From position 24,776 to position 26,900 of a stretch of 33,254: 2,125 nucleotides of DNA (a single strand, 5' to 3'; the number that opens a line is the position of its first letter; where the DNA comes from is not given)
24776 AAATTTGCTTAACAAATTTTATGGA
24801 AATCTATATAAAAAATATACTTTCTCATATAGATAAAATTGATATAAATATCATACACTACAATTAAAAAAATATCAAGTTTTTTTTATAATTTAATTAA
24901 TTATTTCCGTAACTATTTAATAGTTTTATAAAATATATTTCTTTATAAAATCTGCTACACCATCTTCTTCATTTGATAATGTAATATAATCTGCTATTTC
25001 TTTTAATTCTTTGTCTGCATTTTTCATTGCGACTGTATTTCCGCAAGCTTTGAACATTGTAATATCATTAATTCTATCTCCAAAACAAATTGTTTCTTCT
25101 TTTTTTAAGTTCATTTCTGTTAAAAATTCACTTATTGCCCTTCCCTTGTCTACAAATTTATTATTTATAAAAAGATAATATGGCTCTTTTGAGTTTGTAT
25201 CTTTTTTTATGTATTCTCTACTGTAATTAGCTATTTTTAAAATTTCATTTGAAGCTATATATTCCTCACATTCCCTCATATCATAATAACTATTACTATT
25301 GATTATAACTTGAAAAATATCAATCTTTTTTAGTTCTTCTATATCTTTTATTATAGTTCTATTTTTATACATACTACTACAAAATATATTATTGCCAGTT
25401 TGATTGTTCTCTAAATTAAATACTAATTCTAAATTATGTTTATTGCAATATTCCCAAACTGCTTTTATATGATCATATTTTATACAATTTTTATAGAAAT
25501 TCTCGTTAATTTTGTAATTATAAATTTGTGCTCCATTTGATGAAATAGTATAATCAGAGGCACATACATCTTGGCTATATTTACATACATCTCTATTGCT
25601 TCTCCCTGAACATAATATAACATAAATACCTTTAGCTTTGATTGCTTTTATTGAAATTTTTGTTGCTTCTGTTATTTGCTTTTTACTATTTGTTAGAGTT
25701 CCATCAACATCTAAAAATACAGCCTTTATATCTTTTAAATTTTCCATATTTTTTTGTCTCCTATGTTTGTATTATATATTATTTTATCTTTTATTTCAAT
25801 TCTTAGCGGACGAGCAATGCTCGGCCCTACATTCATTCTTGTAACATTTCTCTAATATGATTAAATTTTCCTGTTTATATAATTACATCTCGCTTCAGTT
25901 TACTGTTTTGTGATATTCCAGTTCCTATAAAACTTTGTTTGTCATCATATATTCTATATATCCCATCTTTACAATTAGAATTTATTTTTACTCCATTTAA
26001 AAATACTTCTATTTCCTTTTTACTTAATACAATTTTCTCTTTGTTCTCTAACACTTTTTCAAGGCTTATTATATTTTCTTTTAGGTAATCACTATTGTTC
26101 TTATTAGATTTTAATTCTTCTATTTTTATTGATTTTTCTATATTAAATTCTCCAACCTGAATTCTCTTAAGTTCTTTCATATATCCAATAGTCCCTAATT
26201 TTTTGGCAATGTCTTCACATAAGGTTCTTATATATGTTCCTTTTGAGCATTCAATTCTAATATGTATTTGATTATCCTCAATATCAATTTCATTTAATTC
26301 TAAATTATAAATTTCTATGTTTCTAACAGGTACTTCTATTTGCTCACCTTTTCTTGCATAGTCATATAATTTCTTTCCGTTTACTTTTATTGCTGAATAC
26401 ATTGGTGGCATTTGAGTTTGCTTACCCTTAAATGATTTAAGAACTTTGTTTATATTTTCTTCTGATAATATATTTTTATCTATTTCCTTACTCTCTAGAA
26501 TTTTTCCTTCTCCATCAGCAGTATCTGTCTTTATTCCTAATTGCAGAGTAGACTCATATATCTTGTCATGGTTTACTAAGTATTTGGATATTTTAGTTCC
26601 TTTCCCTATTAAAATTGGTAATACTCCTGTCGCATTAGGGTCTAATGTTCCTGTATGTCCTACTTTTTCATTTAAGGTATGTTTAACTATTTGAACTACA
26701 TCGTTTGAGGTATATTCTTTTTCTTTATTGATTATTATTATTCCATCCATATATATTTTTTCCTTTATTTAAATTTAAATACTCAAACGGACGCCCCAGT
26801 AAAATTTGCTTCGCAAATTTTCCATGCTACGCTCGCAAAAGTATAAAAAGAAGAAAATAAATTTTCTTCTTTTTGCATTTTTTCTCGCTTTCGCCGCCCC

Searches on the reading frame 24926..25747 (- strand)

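Call 96: search_protein_families(library=pfam, proteins=[window:24926-25747:-], max_evalue=0.001)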
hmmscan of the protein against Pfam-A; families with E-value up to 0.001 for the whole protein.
window:24926-25747:- (273 aa): 6 families
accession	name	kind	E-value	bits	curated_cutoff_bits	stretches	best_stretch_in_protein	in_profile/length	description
PF08282.18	Hydrolase_3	-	6.2e-56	190.4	20.9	1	10-268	1-255/255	haloacid dehalogenase-like hydrolase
PF00702.32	Hydrolase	-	4.8e-12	47.1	26.4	1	7-236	1-191/191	haloacid dehalogenase-like hydrolase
PF05116.19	S6PP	-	4.6e-11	43.2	20.3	2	11-138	6-138/247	Sucrose-6F-phosphate phosphohydrolase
PF13419.12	HAD_2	-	2.8e-08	34.5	23.8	0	12-152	3-129/178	Haloacid dehalogenase-like hydrolase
PF02358.22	Trehalose_PPase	-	3.5e-05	23.5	27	0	193-243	158-210/235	Trehalose-phosphatase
PF13344.12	Hydrolase_6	-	7.9e-05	23.1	27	1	10-70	1-60/101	Haloacid dehalogenase-like hydrolase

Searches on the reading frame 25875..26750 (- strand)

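Call 96: search_protein_families(library=pfam, proteins=[window:25875-26750:-], max_evalue=0.001)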
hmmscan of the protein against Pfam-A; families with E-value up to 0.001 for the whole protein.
window:25875-26750:- (291 aa): 3 families
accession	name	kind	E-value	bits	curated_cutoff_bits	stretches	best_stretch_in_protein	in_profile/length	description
PF01509.24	TruB_N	-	4.8e-56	189.7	27.3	1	27-174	6-149/149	TruB family pseudouridylate synthase (N terminal domain)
PF16198.10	TruB_C_2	-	4.6e-13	49.5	29.3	1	175-234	1-65/66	tRNA pseudouridylate synthase B C-terminal domain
PF09157.17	TruB-C_2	-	0.00013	22.3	21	1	240-284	3-50/57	Pseudouridine synthase II TruB, C-terminal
